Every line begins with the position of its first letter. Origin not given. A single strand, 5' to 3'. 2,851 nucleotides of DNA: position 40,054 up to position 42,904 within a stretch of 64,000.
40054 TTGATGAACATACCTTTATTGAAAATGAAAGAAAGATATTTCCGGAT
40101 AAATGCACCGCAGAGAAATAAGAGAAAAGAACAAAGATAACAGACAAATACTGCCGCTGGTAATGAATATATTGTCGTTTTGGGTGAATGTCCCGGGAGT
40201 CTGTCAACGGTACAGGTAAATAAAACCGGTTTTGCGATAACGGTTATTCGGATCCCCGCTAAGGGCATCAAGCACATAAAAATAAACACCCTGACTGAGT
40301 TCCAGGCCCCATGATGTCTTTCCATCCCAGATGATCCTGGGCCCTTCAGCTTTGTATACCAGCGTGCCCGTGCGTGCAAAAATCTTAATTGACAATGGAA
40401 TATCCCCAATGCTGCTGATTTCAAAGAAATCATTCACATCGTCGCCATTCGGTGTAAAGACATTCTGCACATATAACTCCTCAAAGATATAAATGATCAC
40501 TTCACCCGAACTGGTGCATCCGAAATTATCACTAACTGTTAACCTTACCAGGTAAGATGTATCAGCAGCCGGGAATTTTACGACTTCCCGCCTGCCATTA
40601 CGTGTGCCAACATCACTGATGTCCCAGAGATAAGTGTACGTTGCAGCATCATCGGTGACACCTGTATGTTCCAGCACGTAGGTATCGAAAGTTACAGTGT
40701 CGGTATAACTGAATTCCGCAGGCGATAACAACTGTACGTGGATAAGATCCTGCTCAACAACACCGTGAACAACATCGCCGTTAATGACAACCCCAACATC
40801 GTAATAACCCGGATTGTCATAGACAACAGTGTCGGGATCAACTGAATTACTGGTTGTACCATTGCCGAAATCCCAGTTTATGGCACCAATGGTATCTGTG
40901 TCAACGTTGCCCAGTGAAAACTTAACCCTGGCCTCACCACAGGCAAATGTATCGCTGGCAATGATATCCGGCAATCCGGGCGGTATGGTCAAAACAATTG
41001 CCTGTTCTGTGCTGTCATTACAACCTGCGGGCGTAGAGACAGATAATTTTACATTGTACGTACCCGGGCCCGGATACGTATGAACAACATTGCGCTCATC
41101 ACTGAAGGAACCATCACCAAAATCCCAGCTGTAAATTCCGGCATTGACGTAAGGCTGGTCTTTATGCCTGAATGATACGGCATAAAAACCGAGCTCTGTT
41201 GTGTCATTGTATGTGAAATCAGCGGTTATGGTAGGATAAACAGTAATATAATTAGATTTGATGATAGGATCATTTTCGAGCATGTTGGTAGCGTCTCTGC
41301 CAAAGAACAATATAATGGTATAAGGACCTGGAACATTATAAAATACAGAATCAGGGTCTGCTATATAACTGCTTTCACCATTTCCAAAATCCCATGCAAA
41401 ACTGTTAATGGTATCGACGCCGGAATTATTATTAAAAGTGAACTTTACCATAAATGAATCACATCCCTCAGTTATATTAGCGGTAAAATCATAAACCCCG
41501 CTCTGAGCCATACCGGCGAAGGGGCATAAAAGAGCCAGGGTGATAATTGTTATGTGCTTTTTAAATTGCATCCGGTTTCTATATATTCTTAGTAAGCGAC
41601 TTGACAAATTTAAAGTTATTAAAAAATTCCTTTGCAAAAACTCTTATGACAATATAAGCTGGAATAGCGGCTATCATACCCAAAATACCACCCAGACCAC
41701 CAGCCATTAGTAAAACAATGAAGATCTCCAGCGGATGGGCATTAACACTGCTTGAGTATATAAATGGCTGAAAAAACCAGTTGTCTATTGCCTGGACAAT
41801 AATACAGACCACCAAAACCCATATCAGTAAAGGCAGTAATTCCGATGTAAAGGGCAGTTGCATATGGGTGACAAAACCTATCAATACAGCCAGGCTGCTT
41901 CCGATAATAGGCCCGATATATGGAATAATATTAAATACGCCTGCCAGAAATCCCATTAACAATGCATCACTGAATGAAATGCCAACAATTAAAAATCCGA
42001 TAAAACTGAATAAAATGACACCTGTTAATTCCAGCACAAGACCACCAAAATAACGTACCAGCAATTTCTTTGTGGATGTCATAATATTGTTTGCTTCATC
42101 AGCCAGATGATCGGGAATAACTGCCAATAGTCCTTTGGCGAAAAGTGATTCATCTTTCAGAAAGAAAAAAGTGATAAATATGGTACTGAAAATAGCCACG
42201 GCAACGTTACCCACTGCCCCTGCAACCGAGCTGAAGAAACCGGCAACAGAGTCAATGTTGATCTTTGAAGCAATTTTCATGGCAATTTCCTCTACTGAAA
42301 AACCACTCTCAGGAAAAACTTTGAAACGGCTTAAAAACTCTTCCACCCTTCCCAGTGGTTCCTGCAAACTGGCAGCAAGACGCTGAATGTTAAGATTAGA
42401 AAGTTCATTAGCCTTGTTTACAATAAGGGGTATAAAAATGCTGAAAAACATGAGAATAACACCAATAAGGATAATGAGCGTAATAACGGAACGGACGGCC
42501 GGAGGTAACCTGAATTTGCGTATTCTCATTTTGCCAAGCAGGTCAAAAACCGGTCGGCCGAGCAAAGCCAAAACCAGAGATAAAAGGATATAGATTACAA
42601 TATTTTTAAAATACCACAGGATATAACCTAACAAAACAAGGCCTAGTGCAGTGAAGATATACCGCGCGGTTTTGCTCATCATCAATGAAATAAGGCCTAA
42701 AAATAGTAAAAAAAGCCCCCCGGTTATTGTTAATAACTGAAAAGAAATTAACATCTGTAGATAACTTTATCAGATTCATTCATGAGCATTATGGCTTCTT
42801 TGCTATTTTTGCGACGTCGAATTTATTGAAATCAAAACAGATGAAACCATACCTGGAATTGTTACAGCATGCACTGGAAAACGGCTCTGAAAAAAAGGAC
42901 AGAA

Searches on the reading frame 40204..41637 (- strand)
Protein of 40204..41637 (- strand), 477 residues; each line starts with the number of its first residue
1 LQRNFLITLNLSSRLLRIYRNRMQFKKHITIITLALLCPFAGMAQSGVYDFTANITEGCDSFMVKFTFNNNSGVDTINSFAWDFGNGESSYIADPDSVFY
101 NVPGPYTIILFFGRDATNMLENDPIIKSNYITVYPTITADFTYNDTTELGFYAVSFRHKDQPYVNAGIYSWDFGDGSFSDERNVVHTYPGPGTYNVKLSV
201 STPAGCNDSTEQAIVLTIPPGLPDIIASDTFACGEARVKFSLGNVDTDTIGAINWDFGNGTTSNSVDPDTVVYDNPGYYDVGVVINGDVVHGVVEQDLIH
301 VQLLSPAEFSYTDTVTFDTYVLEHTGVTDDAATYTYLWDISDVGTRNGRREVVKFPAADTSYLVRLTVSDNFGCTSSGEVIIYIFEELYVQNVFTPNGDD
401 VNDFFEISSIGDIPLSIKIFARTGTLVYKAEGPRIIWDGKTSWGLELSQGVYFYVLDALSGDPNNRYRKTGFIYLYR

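Call 53: search_protein_families(library=pfam, proteins=[window:40204-41637:-], max_evalue=0.00001)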
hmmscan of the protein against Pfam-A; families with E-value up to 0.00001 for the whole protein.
window:40204-41637:- (477 aa): 3 families
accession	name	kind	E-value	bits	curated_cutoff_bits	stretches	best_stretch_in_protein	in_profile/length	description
PF18911.6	PKD_4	-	2.3e-31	108.1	27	1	154-212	22-80/85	PKD domain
PF00801.26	PKD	-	1.8e-23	82.8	23.5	1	169-210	32-75/80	PKD domain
PF13585.12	CHU_C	-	7.4e-20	71.3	27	1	390-475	3-86/86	CHU_C Type IX secretion signal domain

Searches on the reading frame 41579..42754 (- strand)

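Call 53: search_protein_families(library=pfam, proteins=[window:41579-42754:-], max_evalue=0.00001)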
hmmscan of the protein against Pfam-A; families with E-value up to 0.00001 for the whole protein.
window:41579-42754:- (391 aa): 1 family
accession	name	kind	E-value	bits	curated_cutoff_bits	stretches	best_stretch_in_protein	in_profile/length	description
PF01594.21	AI-2E_transport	-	1.2e-42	146.7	34.3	1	36-376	4-325/327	AI-2E family transporter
